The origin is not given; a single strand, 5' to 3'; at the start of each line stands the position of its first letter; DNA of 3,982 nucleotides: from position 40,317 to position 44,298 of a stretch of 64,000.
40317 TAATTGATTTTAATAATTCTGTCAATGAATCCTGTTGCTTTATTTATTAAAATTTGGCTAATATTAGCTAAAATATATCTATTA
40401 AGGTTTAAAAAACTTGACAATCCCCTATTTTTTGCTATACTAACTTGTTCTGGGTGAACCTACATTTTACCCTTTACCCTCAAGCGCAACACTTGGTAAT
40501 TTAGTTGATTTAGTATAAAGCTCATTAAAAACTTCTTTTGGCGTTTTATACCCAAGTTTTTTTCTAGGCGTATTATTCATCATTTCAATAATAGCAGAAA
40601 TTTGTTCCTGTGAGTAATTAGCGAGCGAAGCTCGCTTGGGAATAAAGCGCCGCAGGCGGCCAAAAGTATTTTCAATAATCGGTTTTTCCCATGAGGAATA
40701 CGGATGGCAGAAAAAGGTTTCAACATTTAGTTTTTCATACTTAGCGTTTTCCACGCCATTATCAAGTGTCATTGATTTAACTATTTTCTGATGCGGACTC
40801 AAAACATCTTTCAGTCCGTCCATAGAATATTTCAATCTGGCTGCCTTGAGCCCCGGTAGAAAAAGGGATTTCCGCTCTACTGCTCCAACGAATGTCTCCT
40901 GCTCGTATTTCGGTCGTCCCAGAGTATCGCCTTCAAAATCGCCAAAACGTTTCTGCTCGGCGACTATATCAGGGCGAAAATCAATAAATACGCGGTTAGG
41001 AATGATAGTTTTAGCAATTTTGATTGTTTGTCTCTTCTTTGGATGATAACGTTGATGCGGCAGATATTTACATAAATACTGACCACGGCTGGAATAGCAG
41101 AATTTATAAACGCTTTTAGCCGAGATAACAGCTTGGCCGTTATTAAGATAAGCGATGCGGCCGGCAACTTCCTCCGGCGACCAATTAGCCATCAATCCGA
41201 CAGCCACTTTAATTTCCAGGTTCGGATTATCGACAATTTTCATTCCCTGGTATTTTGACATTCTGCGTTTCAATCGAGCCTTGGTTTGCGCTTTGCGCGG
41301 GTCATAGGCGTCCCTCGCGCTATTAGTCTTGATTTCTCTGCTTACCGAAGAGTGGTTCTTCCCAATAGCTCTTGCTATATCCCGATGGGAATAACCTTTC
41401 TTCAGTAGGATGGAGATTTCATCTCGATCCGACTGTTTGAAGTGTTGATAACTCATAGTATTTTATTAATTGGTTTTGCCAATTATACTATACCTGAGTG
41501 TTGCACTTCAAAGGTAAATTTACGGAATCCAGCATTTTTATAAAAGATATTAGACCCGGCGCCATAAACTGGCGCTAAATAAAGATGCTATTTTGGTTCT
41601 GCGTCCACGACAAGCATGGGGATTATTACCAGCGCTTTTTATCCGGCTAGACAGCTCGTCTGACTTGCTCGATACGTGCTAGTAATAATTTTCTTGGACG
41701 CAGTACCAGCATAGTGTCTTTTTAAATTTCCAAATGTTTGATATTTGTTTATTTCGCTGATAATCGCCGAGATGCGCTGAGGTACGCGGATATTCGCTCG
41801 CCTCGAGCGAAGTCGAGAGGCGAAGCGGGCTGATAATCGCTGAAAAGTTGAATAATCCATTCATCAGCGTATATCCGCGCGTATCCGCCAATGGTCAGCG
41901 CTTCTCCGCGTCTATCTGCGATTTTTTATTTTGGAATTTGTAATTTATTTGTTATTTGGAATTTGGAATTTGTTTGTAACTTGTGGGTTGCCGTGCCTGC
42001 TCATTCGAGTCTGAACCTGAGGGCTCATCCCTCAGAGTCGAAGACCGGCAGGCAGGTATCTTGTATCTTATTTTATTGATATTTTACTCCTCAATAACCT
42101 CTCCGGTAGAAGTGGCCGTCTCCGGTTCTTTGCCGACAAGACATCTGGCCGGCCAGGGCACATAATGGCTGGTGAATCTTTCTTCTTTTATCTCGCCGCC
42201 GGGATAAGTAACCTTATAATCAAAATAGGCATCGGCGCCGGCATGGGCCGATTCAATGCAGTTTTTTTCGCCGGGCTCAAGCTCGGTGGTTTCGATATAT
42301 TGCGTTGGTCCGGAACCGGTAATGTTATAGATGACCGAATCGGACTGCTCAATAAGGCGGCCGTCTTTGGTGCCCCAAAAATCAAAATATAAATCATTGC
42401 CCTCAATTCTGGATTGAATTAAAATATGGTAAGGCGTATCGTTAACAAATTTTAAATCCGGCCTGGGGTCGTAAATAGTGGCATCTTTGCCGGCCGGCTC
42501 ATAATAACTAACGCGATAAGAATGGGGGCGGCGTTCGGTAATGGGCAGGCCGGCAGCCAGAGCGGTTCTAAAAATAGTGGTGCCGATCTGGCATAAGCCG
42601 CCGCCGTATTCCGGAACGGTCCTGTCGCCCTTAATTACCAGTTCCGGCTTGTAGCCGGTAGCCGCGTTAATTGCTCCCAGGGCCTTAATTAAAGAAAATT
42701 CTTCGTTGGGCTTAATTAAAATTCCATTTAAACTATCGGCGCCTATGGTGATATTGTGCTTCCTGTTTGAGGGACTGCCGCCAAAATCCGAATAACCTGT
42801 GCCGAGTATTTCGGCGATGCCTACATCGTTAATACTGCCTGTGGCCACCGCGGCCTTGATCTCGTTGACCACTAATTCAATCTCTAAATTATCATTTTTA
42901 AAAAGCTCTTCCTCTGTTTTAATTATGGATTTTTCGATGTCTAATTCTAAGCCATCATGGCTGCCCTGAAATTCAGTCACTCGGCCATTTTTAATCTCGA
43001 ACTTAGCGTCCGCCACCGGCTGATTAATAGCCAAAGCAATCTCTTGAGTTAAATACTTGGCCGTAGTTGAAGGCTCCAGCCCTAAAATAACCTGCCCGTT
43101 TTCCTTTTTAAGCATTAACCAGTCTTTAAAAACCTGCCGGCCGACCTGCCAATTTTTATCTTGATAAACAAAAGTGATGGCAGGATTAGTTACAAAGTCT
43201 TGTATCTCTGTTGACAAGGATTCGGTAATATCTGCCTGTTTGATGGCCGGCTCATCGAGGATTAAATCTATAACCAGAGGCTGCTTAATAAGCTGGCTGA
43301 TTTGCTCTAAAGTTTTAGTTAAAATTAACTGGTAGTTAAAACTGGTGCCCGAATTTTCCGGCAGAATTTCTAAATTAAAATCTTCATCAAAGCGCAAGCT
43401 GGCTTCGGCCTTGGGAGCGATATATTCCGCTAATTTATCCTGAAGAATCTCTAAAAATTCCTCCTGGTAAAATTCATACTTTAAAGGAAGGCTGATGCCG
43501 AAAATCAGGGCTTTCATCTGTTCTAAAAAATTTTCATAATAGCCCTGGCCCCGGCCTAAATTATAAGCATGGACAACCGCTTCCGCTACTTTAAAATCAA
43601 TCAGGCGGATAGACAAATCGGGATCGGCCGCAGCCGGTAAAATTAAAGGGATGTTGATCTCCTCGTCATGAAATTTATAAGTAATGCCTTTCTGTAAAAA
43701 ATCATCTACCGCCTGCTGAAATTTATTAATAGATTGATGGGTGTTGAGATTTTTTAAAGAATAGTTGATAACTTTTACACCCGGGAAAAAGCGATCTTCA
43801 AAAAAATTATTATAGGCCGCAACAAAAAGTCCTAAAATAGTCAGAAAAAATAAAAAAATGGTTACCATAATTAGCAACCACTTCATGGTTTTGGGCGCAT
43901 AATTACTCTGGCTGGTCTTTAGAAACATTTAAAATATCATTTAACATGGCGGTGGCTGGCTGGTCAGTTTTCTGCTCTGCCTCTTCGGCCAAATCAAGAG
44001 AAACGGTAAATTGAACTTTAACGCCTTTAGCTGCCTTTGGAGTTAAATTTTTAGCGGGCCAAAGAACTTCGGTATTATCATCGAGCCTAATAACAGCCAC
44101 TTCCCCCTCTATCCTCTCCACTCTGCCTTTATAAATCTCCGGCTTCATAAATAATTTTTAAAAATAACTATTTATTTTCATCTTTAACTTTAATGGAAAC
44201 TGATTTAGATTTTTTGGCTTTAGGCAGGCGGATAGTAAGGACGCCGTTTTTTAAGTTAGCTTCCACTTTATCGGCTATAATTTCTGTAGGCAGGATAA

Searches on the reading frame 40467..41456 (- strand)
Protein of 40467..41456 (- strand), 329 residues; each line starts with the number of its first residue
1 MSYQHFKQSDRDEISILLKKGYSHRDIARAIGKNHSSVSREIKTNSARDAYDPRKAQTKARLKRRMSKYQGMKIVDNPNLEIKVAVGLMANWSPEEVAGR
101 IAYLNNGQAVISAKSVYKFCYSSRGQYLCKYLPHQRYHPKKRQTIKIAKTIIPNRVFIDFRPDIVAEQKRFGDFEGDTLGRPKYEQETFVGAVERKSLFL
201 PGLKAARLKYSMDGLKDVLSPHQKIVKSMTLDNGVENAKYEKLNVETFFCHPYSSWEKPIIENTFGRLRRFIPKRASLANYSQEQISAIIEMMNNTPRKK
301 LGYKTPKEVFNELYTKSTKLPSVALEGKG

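Call 7: search_protein_families(library=pfam, proteins=[window:40467-41456:-], max_evalue=0.01)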
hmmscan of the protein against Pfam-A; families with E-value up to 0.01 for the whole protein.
window:40467-41456:- (329 aa): 2 families
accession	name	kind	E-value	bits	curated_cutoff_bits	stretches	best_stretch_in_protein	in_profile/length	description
PF13936.12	HTH_38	-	3.4e-12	46.3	27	1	2-44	1-43/44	Helix-turn-helix domain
PF13384.12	HTH_23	-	0.0046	17.2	24.6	0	17-44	13-40/50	Homeodomain-like domain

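Call 86: search_protein_families(library=padloc, proteins=[window:40467-41456:-], max_evalue=0.01)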
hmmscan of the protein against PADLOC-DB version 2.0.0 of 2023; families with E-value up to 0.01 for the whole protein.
window:40467-41456:- (329 aa): 1 family
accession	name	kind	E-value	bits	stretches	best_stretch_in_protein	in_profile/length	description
PDLC04760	PDC-M64C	-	0.0084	14.5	0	15-44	33-62/93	-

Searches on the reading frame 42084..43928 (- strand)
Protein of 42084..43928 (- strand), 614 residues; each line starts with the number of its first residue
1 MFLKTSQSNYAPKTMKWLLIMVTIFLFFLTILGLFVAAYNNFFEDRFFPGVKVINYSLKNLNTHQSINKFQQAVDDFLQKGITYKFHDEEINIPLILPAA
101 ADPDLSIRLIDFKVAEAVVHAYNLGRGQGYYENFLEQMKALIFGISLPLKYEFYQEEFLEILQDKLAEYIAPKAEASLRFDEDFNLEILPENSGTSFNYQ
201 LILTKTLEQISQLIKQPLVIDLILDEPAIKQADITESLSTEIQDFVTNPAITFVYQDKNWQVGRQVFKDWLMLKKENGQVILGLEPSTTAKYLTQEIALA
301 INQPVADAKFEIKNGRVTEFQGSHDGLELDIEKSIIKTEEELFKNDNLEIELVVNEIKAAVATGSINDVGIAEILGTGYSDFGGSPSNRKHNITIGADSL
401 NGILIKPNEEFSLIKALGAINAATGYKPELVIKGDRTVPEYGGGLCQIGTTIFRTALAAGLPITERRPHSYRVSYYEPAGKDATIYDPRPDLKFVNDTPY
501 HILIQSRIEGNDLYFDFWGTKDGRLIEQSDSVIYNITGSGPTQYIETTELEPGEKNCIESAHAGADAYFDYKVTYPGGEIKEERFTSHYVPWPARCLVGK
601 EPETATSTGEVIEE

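Call 7: search_protein_families(library=pfam, proteins=[window:42084-43928:-], max_evalue=0.01)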
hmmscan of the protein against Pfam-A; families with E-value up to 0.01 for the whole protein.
window:42084-43928:- (614 aa): 2 families
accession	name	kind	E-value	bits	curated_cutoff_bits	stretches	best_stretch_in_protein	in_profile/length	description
PF04294.18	VanW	-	3.8e-42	143.3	27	1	388-518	1-130/130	VanW like protein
PF12229.13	PG_binding_4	-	8e-13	49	22.1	2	111-214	11-108/117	Putative peptidoglycan binding domain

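Call 8: search_protein_families(library=padloc, proteins=[window:42084-43928:-], max_evalue=0.01)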
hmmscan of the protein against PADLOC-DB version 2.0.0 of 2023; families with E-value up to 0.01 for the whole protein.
window:42084-43928:- (614 aa): 0 families

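Call 13: find_homologous_proteins(query=window:42084-43928:-, max_evalue=1e-20)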
Query window:42084-43928:- (614 aa): 2433 proteins with E <= 1e-20 among 8000 candidates; the best 120 are listed.
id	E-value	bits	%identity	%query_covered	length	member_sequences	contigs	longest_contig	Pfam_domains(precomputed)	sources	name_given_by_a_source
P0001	0.0e+0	1358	100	98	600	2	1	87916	PF04294.19,PF12229.14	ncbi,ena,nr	ncbi:VanW family protein [Patescibacteria group bacterium]|nr:VanW family protein [Patescibacteria g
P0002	2.9e-291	985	68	100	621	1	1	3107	PF04294.19,PF12229.14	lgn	-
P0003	7.0e-264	895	63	100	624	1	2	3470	PF04294.19,PF12229.14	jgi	-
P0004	2.8e-250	850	62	98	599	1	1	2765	PF04294.19,PF12229.14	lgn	-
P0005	1.8e-247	841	61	97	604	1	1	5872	PF04294.19,PF12229.14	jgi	jgi:vancomycin resistance protein YoaR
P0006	2.4e-247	840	60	98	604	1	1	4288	PF04294.19,PF12229.14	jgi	-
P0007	1.3e-246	838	61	95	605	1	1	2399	PF04294.19,PF12229.14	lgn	-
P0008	5.4e-240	816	60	98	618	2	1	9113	PF04294.19,PF12229.14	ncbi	-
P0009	9.5e-237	805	59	100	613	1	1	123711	PF04294.19,PF12229.14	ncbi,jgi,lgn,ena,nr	ncbi:VanW family protein [Patescibacteria group bacterium]|nr:VanW family protein [Patescibacteria g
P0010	5.3e-235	800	58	97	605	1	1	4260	PF04294.19,PF12229.14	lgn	-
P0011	6.1e-230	783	58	98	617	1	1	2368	PF04294.19,PF12229.14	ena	-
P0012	8.4e-229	779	57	100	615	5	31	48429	PF04294.19,PF12229.14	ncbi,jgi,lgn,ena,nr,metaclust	ncbi:MAG: VanW family protein [Parcubacteria group bacterium GW2011_GWA2_43_17]|nr:MAG: VanW family 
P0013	2.8e-225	767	58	98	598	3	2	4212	PF04294.19,PF12229.14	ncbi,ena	-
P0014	8.0e-225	766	55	98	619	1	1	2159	PF04294.19,PF12229.14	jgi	-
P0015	9.4e-225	766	56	99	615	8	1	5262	PF04294.19,PF12229.14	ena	-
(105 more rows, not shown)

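Call 16: find_related_loci(query=A1, collection=genome_contigs, flank=10000)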
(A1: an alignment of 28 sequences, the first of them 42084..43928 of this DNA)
Query A1 (614 aa) in genome_contigs; peptide patterns used: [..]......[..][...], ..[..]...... (x = any residue, [..] = any of these).
600 stretches matched a pattern (row limit reached: there are more); 594 encode a relative of the query (tblastn E <= 1e-3); the best 80 are kept; 80 distinct loci.
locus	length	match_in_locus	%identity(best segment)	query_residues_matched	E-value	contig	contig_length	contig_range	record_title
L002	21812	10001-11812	54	12-613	0e+0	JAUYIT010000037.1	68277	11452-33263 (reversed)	MAG: Candidatus Komeilibacteria bacterium isolate C24_metabat.bin.105 C24_k141_1105960, whole genome shotgun sequence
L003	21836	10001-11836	44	17-613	2e-167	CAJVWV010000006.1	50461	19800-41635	TPA_asm: uncultured bacterium isolate DRR093004_bin.4_MetaBAT_v2.12.1_MAG genome assembly, contig: NODE_385_length_50461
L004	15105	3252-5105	45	5-612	8e-165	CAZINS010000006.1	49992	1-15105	MAG TPA_asm: uncultured Gammaproteobacteria bacterium isolate binchicken_co22_135 genome assembly, contig: NODE_742_leng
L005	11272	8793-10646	42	16-614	3e-163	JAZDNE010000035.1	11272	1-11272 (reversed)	MAG: bacterium isolate MEGAHIT-group-0.699 k141_16078960, whole genome shotgun sequence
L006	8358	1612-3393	46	16-601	2e-163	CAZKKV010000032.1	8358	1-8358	MAG TPA_asm: uncultured Gammaproteobacteria bacterium isolate SRP178699_co2_502 genome assembly, contig: NODE_9231_lengt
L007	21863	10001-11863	45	1-613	3e-163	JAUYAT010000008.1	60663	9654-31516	MAG: bacterium isolate C19_concoct.bin.47 C19_k141_67283, whole genome shotgun sequence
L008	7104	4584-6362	44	17-611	2e-163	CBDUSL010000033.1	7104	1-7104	MAG TPA_asm: uncultured bacterium isolate SRR21487738_binner13_Refined_25 genome assembly, contig: ERZ25083882.4875, who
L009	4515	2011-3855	44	16-614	5e-167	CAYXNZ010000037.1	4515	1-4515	MAG TPA_asm: uncultured Gammaproteobacteria bacterium isolate binchicken_co181_167 genome assembly, contig: NODE_44732_l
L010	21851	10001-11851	44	15-610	2e-162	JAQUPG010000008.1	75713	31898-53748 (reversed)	MAG: Patescibacteria group bacterium isolate STD1_219 NODE_643_length_75713_cov_6.469015_Sandtown_D1, whole genome shotg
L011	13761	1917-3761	44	16-614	2e-162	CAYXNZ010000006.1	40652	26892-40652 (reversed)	MAG TPA_asm: uncultured Gammaproteobacteria bacterium isolate binchicken_co181_167 genome assembly, contig: NODE_1159_le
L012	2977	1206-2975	44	15-599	3e-169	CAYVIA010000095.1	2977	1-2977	MAG TPA_asm: uncultured Gammaproteobacteria bacterium isolate binchicken_co129_792 genome assembly, contig: NODE_135647_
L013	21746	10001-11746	47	32-614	9e-160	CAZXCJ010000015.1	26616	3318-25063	MAG TPA_asm: uncultured Gammaproteobacteria bacterium isolate binchicken_co243_180 genome assembly, contig: NODE_1287_le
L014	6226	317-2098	43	7-601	3e-159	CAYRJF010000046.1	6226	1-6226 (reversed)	MAG TPA_asm: uncultured Gammaproteobacteria bacterium isolate binchicken_co13_456 genome assembly, contig: NODE_21331_le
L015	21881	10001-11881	41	15-614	2e-157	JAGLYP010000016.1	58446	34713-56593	MAG: Candidatus Parcubacteria bacterium isolate RS_13_30 ZL320.bin.30.fa_16, whole genome shotgun sequence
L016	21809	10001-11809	43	15-608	2e-157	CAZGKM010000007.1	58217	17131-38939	MAG TPA_asm: uncultured Gammaproteobacteria bacterium isolate SRP319275_co4_39 genome assembly, contig: NODE_288_length_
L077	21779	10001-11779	42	36-612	1e-146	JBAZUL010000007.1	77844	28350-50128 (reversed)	MAG: Patescibacteria group bacterium isolate SO_2017_GW1_227 NODE_1946_length_77844_cov_3.758882_OW334_2017, whole genom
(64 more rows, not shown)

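Call 20: search_protein_families(library=pfam, proteins=[L002:6228-7298:+, L002:7652-7966:+, L002:7963-9036:+, L002:4790-5962:-, L002:4265-4798:+], max_evalue=0.01)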
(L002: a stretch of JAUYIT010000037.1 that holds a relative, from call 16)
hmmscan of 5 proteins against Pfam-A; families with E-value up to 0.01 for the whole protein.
L002:6228-7298:+ (356 aa): 0 families

L002:7652-7966:+ (104 aa): 0 families

L002:7963-9036:+ (357 aa): 0 families

L002:4790-5962:- (390 aa): 3 families
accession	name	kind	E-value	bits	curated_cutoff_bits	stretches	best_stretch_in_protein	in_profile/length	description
PF00814.31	TsaD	-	1e-89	301.2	24.8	2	167-354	103-263/264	tRNA N6-adenosine threonylcarbamoyltransferase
PF22521.2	HypF_C_2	-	1.9e-08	34.9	27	1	276-349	162-235/241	Carbamoyltransferase, Kae1-like Domain, second subdomain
PF02543.21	Carbam_trans_N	-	0.0023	17.8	24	1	276-330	269-321/346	Carbamoyltransferase N-terminus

L002:4265-4798:+ (177 aa): 5 families
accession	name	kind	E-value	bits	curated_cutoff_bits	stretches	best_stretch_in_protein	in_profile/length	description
PF06821.19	Ser_hydrolase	-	2.3e-07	31.3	22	1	11-160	12-154/172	Serine hydrolase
PF12697.13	Abhydrolase_6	-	2.7e-06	28.7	26.3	1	3-113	1-101/217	Alpha/beta hydrolase family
PF00561.26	Abhydrolase_1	-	1.5e-05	25.2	25.8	1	52-127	61-137/245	alpha/beta hydrolase fold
PF10230.15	LIDHydrolase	-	0.0001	22.6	27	0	112-156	210-254/262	Lipid-droplet associated hydrolase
PF06342.18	DUF1057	-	0.00088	18.9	21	1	47-92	91-135/297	Alpha/beta hydrolase of unknown function (DUF1057)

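Call 54: search_protein_families(library=pfam, proteins=[L077:13526-14287:+, L077:14289-14537:+, L077:14564-14863:-, L077:14903-16135:+], max_evalue=0.01)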
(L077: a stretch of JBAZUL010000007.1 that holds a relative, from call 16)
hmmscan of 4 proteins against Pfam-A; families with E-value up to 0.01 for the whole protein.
L077:13526-14287:+ (253 aa): 4 families
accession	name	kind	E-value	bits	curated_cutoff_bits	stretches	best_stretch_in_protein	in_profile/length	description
PF06044.18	DpnI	-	7.6e-69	231.5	26.7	1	1-178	1-182/183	Dam-replacing family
PF17726.7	DpnI_C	-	1.6e-31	108.7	23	1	184-251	2-69/70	Dam-replacing HTH domain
PF25164.1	CoiA_N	-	0.0005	20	26.3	1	43-66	8-31/50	Competence protein CoiA, N-terminal domain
PF13453.11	Zn_ribbon_TFIIB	-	0.0057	16.5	22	1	34-59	2-26/41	Transcription factor zinc-finger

L077:14289-14537:+ (82 aa): 0 families

L077:14564-14863:- (99 aa): 1 family
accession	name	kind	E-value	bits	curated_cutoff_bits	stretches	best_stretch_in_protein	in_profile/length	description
PF00902.23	TatC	-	0.0014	19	25.1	1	36-95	66-120/208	Sec-independent protein translocase protein (TatC)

L077:14903-16135:+ (410 aa): 1 family
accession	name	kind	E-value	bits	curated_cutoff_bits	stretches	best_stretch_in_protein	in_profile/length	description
PF10592.14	AIPR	-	7.4e-25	88.7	25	1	53-362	3-284/308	AIPR protein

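Call 80: find_encoding_contigs(protein=P0009, flank=10000, max_places=1)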
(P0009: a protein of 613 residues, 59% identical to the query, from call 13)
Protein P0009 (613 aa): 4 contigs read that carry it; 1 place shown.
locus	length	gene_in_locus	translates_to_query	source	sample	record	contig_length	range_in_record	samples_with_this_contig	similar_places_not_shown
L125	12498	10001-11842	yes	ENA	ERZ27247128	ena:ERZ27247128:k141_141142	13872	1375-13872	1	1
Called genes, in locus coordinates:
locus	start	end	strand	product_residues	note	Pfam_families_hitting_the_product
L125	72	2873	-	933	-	PF02739:5_3_exonuc_N, PF01367:5_3_exonuc, PF01612:DNA_pol_A_exo1, PF22619:DNA_polI_exo1, PF00476:DNA_pol_A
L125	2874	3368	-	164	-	PF00857:Isochorismatase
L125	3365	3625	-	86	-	PF01541:GIY-YIG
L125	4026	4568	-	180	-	-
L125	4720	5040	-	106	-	PF01035:DNA_binding_1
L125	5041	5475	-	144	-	PF02367:TsaE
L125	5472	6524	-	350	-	PF00814:TsaD, PF22521:HypF_C_2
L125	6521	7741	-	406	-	PF00155:Aminotran_1_2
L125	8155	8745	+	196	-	-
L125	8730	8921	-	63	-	-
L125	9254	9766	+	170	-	PF00011:HSP20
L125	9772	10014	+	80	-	PF11213:DUF3006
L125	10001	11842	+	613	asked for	PF12229:PG_binding_4 (weak), PF04294:VanW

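Call 81: find_encoding_contigs(protein=P0008, flank=10000, max_places=1)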
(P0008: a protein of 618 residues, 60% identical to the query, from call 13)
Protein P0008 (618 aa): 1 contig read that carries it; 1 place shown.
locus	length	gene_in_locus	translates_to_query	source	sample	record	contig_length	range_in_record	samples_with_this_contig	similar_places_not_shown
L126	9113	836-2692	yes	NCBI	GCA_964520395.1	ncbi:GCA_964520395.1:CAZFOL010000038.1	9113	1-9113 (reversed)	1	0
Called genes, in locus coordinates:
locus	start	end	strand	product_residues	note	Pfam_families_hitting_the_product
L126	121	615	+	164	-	PF17886:ArsA_HSP20 (faint), PF00011:HSP20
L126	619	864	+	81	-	PF11213:DUF3006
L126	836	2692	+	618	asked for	PF12229:PG_binding_4 (faint), PF04294:VanW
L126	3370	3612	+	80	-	PF01783:Ribosomal_L32p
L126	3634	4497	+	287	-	PF01029:NusB, PF00293:NUDIX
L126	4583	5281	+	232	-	PF22935:RM44_endonuclase (faint), PF14622:Ribonucleas_3_3, PF00636:Ribonuclease_3, PF00035:dsrm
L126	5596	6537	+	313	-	PF01979:Amidohydro_1, PF07969:Amidohydro_3 (weak)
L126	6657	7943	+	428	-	PF00206:Lyase_1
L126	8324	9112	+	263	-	?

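Call 82: find_encoding_contigs(protein=P0005, flank=10000, max_places=1)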
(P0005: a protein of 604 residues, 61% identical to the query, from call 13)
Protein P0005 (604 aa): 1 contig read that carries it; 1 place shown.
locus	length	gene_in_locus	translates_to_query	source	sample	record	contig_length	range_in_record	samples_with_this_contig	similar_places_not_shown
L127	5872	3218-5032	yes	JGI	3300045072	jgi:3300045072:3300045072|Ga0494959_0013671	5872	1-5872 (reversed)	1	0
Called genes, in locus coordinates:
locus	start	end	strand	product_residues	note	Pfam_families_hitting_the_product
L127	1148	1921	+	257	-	-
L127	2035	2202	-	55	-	-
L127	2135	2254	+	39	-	-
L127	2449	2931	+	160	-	PF17886:ArsA_HSP20 (faint), PF00011:HSP20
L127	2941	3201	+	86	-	PF11213:DUF3006 (weak)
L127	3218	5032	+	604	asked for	PF12229:PG_binding_4, PF04294:VanW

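Call 86: search_protein_families(library=padloc, proteins=[L127:1148-1921:+, L125:8155-8745:+, L002:6228-7298:+, L002:7652-7966:+, L002:7963-9036:+], max_evalue=0.01)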
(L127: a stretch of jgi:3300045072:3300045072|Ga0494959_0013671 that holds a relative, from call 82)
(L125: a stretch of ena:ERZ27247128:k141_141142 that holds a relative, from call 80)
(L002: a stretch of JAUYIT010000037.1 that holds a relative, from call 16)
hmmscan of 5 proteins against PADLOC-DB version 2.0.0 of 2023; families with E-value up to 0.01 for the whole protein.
L127:1148-1921:+ (257 aa): 1 family
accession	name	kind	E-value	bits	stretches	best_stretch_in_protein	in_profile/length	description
PDLC01086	C3a186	-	0.0012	16.2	1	188-242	305-351/384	"C-3?,4? desaturase"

L125:8155-8745:+ (196 aa): 0 families

L002:6228-7298:+ (356 aa): 1 family
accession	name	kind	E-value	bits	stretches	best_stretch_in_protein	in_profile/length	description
PDLC00543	JetB2|JetB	-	0.0038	14.5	0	130-194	285-350/404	DUF2398 domain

L002:7652-7966:+ (104 aa): 0 families

L002:7963-9036:+ (357 aa): 0 families

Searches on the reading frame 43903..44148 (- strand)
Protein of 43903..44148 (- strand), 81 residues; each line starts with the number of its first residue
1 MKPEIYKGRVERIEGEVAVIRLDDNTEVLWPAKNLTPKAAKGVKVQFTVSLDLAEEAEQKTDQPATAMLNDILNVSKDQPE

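Call 7: search_protein_families(library=pfam, proteins=[window:43903-44148:-], max_evalue=0.01)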
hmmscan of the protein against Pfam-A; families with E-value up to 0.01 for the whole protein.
window:43903-44148:- (81 aa): 1 family
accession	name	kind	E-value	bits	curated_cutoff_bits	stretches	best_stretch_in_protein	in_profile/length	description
PF11213.13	DUF3006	-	6.8e-06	26.7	32.3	1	10-61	3-57/67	Protein of unknown function (DUF3006)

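Call 8: search_protein_families(library=padloc, proteins=[window:43903-44148:-], max_evalue=0.01)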
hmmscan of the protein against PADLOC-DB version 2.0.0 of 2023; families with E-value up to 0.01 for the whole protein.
window:43903-44148:- (81 aa): 0 families
